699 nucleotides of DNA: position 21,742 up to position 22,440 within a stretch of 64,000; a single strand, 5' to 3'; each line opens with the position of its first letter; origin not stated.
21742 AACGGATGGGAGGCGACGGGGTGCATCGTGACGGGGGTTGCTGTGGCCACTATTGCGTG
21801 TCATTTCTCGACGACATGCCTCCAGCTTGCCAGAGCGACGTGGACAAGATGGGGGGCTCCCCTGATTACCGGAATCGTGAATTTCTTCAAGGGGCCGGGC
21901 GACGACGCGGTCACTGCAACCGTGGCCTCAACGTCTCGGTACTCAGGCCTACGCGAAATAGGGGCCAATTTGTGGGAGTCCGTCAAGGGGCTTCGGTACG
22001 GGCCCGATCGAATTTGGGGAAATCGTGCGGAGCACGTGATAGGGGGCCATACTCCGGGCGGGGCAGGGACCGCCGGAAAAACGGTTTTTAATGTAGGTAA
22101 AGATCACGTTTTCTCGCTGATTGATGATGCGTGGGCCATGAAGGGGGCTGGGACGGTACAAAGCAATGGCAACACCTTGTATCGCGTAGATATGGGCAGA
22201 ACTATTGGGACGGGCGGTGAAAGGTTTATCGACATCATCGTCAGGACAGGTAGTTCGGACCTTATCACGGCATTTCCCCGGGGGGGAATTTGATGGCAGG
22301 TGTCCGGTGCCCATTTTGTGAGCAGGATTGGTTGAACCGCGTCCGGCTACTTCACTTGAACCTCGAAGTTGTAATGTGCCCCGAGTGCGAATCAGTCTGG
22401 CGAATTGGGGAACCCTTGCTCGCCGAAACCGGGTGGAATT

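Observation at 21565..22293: Unassigned C-terminal toxin domain preceded by a 12-Cys module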

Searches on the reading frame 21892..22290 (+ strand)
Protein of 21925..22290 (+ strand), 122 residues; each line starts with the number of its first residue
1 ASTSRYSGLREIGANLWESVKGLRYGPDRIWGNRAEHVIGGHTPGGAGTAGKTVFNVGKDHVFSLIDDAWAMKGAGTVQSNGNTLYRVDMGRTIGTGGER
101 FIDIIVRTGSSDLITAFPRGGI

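Call 20: search_protein_families(library=pfam, alignment_id=A1, max_evalue=1)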
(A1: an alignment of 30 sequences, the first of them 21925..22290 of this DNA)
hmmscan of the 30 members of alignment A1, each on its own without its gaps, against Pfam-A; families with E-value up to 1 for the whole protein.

A. member 1, window:21925-22290:+ (122 aa): 0 families

B. families by the number of members that match (of 30 scanned): 8 families
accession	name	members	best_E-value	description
PF14436.11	EndoU_bacteria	3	0.014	Bacterial EndoU nuclease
PF13083.13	KH_KhpA-B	2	0.075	KhpA/KhpB, KH domain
PF22704.2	CBM13-like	1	0.0031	Alpha-galactosidase, CBM13 domain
PF14449.11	PT-TG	1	0.0058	Pre-toxin TG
PF08797.16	HIRAN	1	0.02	HIRAN domain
PF05869.16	Dam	1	0.084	DNA N-6-adenine-methyltransferase (Dam)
PF03816.19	LytR_cpsA_psr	1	0.16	LytR_cpsA_psr family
PF16238.11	DUF4897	1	0.28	Domain of unknown function (DUF4897)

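Call 21: search_solved_structures(query=A1, max_evalue=10, show_alignments=3)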
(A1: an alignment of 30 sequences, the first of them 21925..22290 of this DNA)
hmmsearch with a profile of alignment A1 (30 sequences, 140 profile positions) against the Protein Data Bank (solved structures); distinct sequences matched with E-value up to 10: 3.
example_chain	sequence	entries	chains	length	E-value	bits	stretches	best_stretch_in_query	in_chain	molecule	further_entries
9r3d_S1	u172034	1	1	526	2.2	11.3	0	65-92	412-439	SNW domain-containing protein 1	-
5mqf_C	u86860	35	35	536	2.3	11.2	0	65-92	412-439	SNW domain-containing protein 1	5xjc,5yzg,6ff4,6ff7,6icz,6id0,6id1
5z56_R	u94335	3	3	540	2.5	11.1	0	65-91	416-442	Skip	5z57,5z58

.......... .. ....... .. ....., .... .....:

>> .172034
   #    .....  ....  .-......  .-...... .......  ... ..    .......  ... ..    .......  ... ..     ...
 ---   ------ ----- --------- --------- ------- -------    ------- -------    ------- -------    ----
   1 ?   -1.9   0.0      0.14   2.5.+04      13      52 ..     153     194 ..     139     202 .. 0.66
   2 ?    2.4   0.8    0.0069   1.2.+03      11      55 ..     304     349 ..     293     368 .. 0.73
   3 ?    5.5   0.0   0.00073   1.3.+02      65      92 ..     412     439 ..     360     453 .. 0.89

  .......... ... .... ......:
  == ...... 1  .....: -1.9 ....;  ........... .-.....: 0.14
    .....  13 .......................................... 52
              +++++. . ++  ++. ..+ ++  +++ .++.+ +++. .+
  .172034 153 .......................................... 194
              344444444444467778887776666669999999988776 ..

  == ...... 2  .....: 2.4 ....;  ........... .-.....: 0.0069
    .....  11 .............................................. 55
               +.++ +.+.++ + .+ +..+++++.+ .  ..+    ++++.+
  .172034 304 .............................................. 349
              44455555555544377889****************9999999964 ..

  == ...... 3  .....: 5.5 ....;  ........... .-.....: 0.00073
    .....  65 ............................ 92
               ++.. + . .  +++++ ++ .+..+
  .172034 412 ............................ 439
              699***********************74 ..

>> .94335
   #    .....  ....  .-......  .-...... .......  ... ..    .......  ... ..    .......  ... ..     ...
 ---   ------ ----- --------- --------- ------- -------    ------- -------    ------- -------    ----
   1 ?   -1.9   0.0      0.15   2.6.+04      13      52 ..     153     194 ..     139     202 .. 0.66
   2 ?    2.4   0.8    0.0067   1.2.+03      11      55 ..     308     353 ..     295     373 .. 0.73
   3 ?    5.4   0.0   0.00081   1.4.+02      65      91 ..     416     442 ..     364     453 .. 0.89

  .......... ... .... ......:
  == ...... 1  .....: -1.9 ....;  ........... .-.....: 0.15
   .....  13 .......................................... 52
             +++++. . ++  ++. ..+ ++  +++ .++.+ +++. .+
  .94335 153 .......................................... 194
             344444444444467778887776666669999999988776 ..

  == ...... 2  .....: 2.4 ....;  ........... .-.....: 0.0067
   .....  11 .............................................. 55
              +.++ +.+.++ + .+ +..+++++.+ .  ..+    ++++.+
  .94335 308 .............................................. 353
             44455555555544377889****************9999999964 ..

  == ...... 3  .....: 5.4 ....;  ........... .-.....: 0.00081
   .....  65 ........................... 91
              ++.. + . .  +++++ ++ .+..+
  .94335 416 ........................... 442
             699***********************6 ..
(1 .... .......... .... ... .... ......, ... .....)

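Call 22: find_homologous_proteins(query=A1, max_evalue=0.001)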
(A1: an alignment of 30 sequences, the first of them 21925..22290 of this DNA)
Query A1 (30 sequences) (122 aa, profile of the alignment): 49 proteins with E <= 0.001 among 3040 candidates.
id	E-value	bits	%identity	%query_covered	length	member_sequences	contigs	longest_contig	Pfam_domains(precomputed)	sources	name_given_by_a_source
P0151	1.3e-51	192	45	89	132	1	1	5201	-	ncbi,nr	ncbi:MAG TPA: hypothetical protein VM532_04030 [Burkholderiales bacterium]|nr:hypothetical protein [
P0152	4.4e-49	184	45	84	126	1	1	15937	-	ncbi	-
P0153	4.8e-48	180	42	88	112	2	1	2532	-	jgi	jgi:hypothetical protein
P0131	1.2e-44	169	36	90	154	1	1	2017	-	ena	-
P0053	3.6e-44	168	44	84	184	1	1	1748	-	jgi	jgi:hypothetical protein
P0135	1.6e-43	166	42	84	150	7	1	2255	-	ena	-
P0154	1.1e-42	163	46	80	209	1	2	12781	-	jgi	jgi:hypothetical protein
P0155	1.5e-42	163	46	83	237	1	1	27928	-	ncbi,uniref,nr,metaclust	ncbi:hypothetical protein [Ruegeria sp. ANG-R]|uniref:hypothetical protein n=1 Tax=Ruegeria sp. ANG-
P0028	2.4e-42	162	45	83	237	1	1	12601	-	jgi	-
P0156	8.6e-42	160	46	80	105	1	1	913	-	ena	-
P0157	1.1e-41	160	46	80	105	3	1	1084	-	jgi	jgi:hypothetical protein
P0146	1.7e-41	159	37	97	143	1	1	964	-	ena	-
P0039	5.3e-41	158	44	83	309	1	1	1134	-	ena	-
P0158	1.9e-40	156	38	84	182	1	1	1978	-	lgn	-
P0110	2.1e-40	156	40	80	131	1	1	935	-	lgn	-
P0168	3.7e-34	135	43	80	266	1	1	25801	-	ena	-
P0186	5.9e-13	67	29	70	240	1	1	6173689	-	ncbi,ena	-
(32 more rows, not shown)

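Call 30: find_encoding_contigs(protein=P0155, flank=3000, max_places=3)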
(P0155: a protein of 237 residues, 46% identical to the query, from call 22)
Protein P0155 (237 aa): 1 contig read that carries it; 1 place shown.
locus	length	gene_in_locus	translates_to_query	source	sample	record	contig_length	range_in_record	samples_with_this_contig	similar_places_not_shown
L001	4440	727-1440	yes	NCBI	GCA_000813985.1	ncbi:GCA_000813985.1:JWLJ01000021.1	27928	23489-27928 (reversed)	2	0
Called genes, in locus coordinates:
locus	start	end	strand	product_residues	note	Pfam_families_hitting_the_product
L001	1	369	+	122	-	?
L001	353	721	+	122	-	-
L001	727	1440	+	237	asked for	-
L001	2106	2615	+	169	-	PF21431:Col-Pyo_DNase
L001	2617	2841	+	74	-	-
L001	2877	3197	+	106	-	-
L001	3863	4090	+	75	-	PF13683:rve_3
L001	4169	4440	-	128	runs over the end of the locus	-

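Call 32: predict_structure(alignment_id=A2)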
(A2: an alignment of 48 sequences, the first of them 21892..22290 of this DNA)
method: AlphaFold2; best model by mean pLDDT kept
length: 133 residues; sequences in the alignment: 48
mean_pLDDT: 88.6   pTM: 0.81
mean pLDDT of the five models: 88.6, 88.4, 88.0, 87.8, 86.4
residues with pLDDT >= 90: 101; 70-90: 16; 50-70: 4; < 50: 12
segments of 3 or more residues with pLDDT < 50: 4-13
pLDDT, mean of each block of 10 residues (from residue 1): 45 69 95 96 93 84 89 97 98 98 96 98 97 75
secondary structure, 60 per line:
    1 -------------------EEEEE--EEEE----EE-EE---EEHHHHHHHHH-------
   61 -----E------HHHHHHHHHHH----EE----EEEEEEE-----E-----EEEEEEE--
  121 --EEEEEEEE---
elements in order: E20-24 E27-30 H45-53 H73-83 E94-100 E112-118 E123-130

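Call 36: fold_search(model_id=the predicted structure, library=pdb)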
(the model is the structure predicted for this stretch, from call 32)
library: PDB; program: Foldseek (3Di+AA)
matches with E <= 10: 285; with E <= 0.001: 0
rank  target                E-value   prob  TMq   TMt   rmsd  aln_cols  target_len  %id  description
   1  9iqm                  4.2e-01  0.21  0.24  0.25   8.2        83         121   11  CatM-L6S, a SnoaL-like protein in complex with substrate mimic L6S (released 2025-07-16)
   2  9qzd_C                5.7e-01  0.16  0.24  0.27   6.6        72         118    8  de novo NTF2-like protein (released 2025-10-22)
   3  4kvh                  6.4e-01  0.13  0.23  0.26   8.0        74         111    3  Crystal structure of ketosteroid isomerase fold protein Hmuk_0747 (released 2013-06-12)
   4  9i05_XB               6.8e-01  0.51  0.24  0.33   4.6        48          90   14  Cryo-EM structure of the large subunit of the mitochondrial ribosome from Toxoplasma gondii (released 2025-06-11)
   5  1u5k_B                6.8e-01  0.10  0.14  0.09  10.5        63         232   10  Recombinational repair protein RecO (released 2004-10-26)
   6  6epc_J                6.8e-01  0.08  0.16  0.06  12.5        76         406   10  Ground state 26S proteasome (GS2) (released 2018-02-07)
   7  6w90                  7.3e-01  0.12  0.23  0.24   6.8        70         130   10  De novo designed NTF2 fold protein NT-9 (released 2020-08-19)
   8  9iq5_B                8.2e-01  0.15  0.23  0.26   8.2        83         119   11  CatM, SnoaL-like protein (released 2025-07-16)
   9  7ehr                  1.3e+00  0.10  0.20  0.08   6.1        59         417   17  Levansucrase from Brenneria sp. EniD 312 at 1.33 angstroms resolution (released 2022-04-20)
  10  12dl_PA               1.5e+00  0.30  0.22  0.07   2.4        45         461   16  Native structure of the cytoplasmic lattice (CPL) asymmetric unit from mouse MII eggs (released 2026-04-08)
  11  5mpc_J                1.5e+00  0.04  0.15  0.06  12.9        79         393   14  26S proteasome in presence of BeFx (s4) (released 2017-03-08)
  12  7dvq_T                1.6e+00  0.41  0.25  0.11   2.8        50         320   12  Cryo-EM Structure of the Activated Human Minor Spliceosome (minor Bact Complex) (released 2021-03-31)
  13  9qzd_A                1.6e+00  0.09  0.25  0.26   6.7        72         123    8  de novo NTF2-like protein (released 2025-10-22)
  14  8ab0_G                1.7e+00  0.06  0.15  0.11  11.6        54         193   15  Complex of RecO-RecR-DNA from Thermus thermophilus. (released 2023-04-26)
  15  5i4q_A                1.8e+00  0.21  0.30  0.41   3.8        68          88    9  Contact-dependent inhibition system from Escherichia coli NC101 - ternary CdiA/CdiI/EF-Tu complex (domains 2 and 3) (released 2017-06-28)
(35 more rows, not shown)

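Call 62: find_encoding_contigs(protein=P0151, flank=2500, max_places=1)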
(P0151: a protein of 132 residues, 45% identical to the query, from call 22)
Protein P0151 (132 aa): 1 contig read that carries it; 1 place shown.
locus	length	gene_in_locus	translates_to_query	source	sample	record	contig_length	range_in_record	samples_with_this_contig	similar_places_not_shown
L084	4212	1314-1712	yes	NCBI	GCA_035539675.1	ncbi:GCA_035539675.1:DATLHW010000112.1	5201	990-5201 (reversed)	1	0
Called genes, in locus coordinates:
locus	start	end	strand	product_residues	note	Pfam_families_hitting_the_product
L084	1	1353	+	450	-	PF04830:DUF637, PF04829:PT-VENN (weak)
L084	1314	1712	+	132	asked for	-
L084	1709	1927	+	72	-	-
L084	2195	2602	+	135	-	-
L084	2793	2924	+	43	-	-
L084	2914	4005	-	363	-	-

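Call 63: find_encoding_contigs(protein=P0152, flank=2500, max_places=1)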
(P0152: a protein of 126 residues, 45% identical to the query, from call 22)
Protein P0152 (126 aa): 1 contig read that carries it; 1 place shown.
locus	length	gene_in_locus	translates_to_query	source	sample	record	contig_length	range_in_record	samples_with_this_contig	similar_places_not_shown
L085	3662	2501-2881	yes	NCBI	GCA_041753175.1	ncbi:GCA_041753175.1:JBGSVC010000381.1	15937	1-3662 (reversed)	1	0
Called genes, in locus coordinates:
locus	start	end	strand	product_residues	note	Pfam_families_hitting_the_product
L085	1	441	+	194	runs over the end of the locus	PF15593:Imm42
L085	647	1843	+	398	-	-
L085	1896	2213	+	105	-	-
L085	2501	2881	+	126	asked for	-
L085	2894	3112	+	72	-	-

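Call 64: find_encoding_contigs(protein=P0168, flank=2500, max_places=1)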
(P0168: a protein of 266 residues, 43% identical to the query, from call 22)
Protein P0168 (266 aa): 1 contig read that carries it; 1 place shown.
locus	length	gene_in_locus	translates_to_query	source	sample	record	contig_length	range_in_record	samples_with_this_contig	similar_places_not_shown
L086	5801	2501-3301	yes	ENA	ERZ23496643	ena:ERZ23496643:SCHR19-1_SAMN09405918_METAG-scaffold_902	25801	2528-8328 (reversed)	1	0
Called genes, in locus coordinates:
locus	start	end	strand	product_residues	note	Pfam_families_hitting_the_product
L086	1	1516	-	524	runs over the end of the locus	PF13007:LZ_Tnp_IS66, PF13005:zf-IS66, PF03050:DDE_Tnp_IS66, PF13817:DDE_Tnp_IS66_C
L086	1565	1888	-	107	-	PF05717:TnpB_IS66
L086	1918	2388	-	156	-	PF01527:HTH_Tnp_1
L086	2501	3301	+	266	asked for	-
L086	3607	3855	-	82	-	-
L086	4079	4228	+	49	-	-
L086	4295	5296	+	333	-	PF04830:DUF637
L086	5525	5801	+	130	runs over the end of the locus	-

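Call 65: find_encoding_contigs(protein=P0186, flank=2500, max_places=1)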
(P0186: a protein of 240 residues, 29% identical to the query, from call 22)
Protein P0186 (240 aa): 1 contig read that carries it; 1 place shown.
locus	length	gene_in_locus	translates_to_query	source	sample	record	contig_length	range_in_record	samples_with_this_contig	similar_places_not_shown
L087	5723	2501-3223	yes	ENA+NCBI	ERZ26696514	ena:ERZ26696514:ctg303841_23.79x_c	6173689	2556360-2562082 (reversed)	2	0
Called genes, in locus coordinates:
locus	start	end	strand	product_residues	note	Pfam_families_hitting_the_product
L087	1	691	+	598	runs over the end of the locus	PF13623:SurA_N_2 (faint), PF13624:SurA_N_3 (faint), PF13145:Rotamase_2 (weak), PF00639:Rotamase, PF13616:Rotamase_3 (weak), PF00639:Rotamase (weak)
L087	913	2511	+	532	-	PF07596:SBP_bac_10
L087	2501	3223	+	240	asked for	-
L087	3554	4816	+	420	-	PF02469:Fasciclin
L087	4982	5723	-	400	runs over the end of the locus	PF00155:Aminotran_1_2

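Call 85: fold_search(model_id=the predicted structure, library=viral)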
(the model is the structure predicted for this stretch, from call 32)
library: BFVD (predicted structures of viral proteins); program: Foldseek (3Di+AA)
matches with E <= 10: 353; with E <= 0.001: 0
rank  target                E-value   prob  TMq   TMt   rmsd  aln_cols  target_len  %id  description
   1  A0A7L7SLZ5            5.0e-02  0.98  0.32  0.25   4.1        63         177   13  (no name in the UniProt tables at hand)
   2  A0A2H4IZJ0            1.1e-01  0.35  0.32  0.18  14.9       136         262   11  Uncharacterized protein [uncultured Caudovirales phage]
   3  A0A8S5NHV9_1          1.4e-01  0.69  0.38  0.07   5.6        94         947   16  Crystallin beta/gamma motif-containing protein (Fragment) [Siphoviridae sp. ctRg81]
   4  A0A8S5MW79            1.8e-01  0.92  0.31  0.46   2.9        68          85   13  Colicin D [Siphoviridae sp. ctsBB38]
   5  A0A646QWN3            2.0e-01  0.69  0.26  0.45   3.1        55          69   16  (no name in the UniProt tables at hand)
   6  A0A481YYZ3            2.1e-01  0.60  0.26  0.04   3.7        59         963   14  Putative hemagglutinin [Mimivirus LCMiAC01]
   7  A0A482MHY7            2.2e-01  0.06  0.16  0.14  17.6       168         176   11  SWIM-type domain-containing protein [Nodularia phage vB_NspS-kac65v161]
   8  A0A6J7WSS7            2.4e-01  0.30  0.20  0.31   4.6        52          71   23  Uncharacterized protein [uncultured Caudovirales phage]
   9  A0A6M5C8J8            2.7e-01  0.82  0.35  0.36   4.4        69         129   12  (no name in the UniProt tables at hand)
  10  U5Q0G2                2.8e-01  0.84  0.37  0.41   3.5        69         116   13  Uncharacterized protein [Bacillus phage Slash]
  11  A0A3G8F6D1            2.8e-01  0.60  0.30  0.35   3.8        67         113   13  (no name in the UniProt tables at hand)
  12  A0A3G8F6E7            2.8e-01  0.25  0.32  0.25  16.2       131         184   12  (no name in the UniProt tables at hand)
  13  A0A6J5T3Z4            3.6e-01  0.21  0.23  0.31   7.1        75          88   15  Uncharacterized protein [uncultured Caudovirales phage]
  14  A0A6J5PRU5            5.0e-01  0.12  0.25  0.06  13.3       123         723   10  Uncharacterized protein [uncultured Caudovirales phage]
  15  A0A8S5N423            5.6e-01  0.08  0.15  0.15   7.3        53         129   15  Capsid protein [Podoviridae sp. ctiJY10]
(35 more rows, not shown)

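Call 101: search_dna_similar(query=window:21925-22290:+, collection=plasmids, mode=protein, max_evalue=0.001, max_rows=25)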
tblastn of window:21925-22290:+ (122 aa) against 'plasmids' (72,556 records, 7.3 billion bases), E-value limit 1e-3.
Records with a match: 5; places in all: 6; records where one place covers at least 80% of the query: 4.
Best place of each record, by identity: <60% 5.
By first word of the organism name: Bacillus 4; Pannonibacter 1.
By predicted mobility (MOB-suite, as given by PLSDB): conjugative 3; non-mobilizable 1; mobilizable 1.
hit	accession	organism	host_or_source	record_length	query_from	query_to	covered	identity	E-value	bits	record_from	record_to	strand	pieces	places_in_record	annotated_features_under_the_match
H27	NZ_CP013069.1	Pannonibacter phragmitetus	Homo sapiens,blood, liver abscess ...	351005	19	118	82%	41.6%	1e-10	64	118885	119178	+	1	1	none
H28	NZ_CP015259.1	Bacillus wiedmannii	Caenorhabditis elegans,whole organism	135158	17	118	84%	38.2%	5e-10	62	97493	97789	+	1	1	chitobiase/beta-hexosaminidase C-terminal domain-containing protein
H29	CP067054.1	Bacillus mycoides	soil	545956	18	118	83%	38.5%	6e-12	68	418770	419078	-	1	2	hypothetical protein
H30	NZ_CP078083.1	Bacillus tropicus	Cell culture,soil sample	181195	17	118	84%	37.3%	7e-10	62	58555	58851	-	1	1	chitobiase/beta-hexosaminidase C-terminal domain-containing protein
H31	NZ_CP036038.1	Bacillus mycoides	cell culture,soil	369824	17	117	72%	40.9%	1e-4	68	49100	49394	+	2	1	none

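Call 102: get_annotated_region(hit=H28, flank=2500)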
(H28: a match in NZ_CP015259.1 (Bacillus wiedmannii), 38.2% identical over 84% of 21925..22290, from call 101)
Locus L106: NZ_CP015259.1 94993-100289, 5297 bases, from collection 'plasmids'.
description: Bacillus wiedmannii strain Bt18679 plasmid p135158, complete sequence
organism: Bacillus wiedmannii (NCBI taxid 1890302)
taxonomy: Bacteria; Bacillota; Bacilli; Bacillales; Bacillaceae; Bacillus; Bacillus wiedmannii
host: -; source: Caenorhabditis elegans,whole organism; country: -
typing (MOB-suite, as given by PLSDB): mobilizable; relaxase MOBP
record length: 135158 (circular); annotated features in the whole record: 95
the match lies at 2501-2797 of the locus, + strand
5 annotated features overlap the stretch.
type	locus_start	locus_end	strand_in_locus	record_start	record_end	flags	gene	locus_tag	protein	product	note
CDS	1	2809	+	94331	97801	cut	-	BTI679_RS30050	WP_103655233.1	chitobiase/beta-hexosaminidase C-terminal domain-containing protein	-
CDS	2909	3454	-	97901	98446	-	-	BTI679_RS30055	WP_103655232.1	hypothetical protein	-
CDS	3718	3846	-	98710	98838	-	-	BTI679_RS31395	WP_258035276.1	hypothetical protein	-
CDS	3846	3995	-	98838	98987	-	-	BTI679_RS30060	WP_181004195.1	hypothetical protein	-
CDS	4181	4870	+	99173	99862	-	-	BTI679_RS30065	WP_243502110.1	IS6 family transposase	-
